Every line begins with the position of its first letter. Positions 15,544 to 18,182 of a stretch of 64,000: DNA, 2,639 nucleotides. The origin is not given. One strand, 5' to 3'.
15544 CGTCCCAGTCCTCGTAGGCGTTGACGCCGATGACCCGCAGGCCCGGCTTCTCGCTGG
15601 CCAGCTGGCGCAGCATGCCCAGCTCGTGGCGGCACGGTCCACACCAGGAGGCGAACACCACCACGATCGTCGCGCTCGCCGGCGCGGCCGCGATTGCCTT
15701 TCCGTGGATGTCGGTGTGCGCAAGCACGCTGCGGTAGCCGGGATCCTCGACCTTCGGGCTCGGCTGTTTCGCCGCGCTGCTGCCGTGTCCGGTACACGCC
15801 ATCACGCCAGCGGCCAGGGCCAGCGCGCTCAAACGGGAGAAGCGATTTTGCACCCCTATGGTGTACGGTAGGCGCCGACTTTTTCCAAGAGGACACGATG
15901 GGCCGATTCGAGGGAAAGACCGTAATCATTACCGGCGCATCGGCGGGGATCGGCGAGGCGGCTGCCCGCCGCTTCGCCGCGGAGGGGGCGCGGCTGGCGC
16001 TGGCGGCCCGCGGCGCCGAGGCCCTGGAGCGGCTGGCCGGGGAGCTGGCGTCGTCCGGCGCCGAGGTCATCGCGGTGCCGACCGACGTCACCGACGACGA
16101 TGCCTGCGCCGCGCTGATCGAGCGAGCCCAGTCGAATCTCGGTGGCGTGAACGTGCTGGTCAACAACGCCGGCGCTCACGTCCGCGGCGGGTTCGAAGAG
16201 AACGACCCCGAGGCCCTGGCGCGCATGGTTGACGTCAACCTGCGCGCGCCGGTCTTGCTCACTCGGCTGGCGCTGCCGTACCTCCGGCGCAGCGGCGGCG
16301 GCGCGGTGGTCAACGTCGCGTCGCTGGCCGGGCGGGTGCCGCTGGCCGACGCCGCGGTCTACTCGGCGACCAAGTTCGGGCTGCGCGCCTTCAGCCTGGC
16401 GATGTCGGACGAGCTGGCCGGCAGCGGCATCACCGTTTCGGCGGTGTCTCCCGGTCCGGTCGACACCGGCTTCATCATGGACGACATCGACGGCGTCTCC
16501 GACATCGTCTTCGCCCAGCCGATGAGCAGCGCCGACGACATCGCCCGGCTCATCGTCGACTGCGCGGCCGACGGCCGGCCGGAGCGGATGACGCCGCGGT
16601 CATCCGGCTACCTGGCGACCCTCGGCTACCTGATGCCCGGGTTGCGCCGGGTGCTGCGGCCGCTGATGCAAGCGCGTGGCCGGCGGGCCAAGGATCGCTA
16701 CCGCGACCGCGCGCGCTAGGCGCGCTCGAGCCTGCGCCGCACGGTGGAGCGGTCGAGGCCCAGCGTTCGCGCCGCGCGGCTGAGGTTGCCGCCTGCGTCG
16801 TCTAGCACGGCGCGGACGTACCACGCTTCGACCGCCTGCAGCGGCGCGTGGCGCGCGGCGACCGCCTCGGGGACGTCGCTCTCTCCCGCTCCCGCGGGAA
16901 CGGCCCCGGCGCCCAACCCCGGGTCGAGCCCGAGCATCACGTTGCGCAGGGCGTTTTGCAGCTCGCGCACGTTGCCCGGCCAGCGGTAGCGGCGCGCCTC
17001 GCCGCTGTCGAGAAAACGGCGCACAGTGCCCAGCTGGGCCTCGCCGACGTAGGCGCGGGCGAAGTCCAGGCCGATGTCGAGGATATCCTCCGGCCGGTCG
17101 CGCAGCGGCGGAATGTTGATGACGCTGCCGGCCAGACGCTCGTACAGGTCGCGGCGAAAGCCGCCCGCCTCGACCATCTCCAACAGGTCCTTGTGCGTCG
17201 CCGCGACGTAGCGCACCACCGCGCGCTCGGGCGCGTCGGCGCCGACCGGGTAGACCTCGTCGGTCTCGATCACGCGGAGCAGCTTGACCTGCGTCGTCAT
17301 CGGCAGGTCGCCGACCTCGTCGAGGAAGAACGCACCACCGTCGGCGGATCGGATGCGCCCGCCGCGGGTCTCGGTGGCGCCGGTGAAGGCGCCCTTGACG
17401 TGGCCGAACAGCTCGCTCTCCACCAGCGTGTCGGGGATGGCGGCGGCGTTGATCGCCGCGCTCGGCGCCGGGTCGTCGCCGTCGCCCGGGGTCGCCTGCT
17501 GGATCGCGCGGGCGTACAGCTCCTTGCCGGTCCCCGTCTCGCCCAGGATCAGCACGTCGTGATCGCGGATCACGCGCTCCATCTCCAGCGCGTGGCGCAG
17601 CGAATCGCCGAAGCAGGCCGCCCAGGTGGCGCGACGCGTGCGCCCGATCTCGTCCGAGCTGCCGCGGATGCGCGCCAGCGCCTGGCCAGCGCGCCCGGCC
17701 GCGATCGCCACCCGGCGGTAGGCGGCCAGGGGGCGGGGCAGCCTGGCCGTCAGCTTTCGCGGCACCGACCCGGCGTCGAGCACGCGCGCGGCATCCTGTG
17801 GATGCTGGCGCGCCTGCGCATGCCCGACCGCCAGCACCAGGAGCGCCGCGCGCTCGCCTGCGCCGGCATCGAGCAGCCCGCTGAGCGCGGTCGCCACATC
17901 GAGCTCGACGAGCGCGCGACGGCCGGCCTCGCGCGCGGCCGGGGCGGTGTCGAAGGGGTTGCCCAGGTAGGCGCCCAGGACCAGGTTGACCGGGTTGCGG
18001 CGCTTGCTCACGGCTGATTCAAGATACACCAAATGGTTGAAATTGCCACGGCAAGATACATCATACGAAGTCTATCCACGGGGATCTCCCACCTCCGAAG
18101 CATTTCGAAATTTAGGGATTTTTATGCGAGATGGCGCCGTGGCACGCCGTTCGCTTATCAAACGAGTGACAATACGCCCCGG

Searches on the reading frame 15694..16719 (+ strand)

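Call 37: search_protein_families(library=pfam, proteins=[window:15694-16719:+], max_evalue=0.001)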
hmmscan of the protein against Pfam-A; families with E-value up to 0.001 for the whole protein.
window:15694-16719:+ (341 aa): 4 families
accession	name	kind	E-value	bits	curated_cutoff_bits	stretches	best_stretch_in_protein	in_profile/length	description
PF00106.31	adh_short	-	1.6e-56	191.3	26.6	1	75-261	1-187/195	short chain dehydrogenase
PF13561.12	adh_short_C2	-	9.1e-42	143.7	27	1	81-268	1-187/236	Enoyl-(Acyl carrier protein) reductase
PF08659.16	KR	-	8.2e-14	52.4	22.6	1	76-237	2-163/180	KR domain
PF23441.1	SDR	-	0.00019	21.3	27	1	75-260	8-198/258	SDR-like rossmann domain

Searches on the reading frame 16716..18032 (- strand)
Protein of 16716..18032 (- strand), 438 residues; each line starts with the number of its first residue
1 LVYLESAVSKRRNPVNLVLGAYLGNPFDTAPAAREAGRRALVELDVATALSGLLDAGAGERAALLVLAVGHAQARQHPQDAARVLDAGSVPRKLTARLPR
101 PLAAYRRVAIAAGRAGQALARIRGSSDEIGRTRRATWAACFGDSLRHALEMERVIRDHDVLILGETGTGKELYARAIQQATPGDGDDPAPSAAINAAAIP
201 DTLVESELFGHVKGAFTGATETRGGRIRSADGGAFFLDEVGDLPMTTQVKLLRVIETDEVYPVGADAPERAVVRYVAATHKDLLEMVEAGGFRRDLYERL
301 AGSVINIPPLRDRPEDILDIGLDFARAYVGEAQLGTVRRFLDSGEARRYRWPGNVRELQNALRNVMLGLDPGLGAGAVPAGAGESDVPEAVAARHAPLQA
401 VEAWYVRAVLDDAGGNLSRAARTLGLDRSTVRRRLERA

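Call 75: search_protein_families(library=pfam, proteins=[window:16716-18032:-], max_evalue=0.0001)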
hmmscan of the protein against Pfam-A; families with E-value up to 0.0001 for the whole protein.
window:16716-18032:- (438 aa): 6 families
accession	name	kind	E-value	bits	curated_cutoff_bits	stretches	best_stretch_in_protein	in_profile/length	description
PF00158.32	Sigma54_activat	-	1.3e-51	175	20.2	1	156-303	21-165/168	Sigma-54 interaction domain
PF14532.12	Sigma54_activ_2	-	4.3e-14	53.4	25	1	156-310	20-138/138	Sigma-54 interaction domain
PF02954.25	HTH_8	-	9.8e-10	38.4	22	1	400-437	4-41/42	Bacterial regulatory protein, Fis family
PF25601.1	AAA_lid_14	-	1.7e-06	28.2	27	1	311-367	1-58/87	AAA+ ATPase lid domain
PF13556.12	HTH_30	-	2.3e-05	24.5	27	1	408-438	7-36/59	PucR C-terminal helix-turn-helix domain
PF07728.20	AAA_5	-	3.7e-05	24.2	22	1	159-262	1-97/139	AAA domain (dynein-related subfamily)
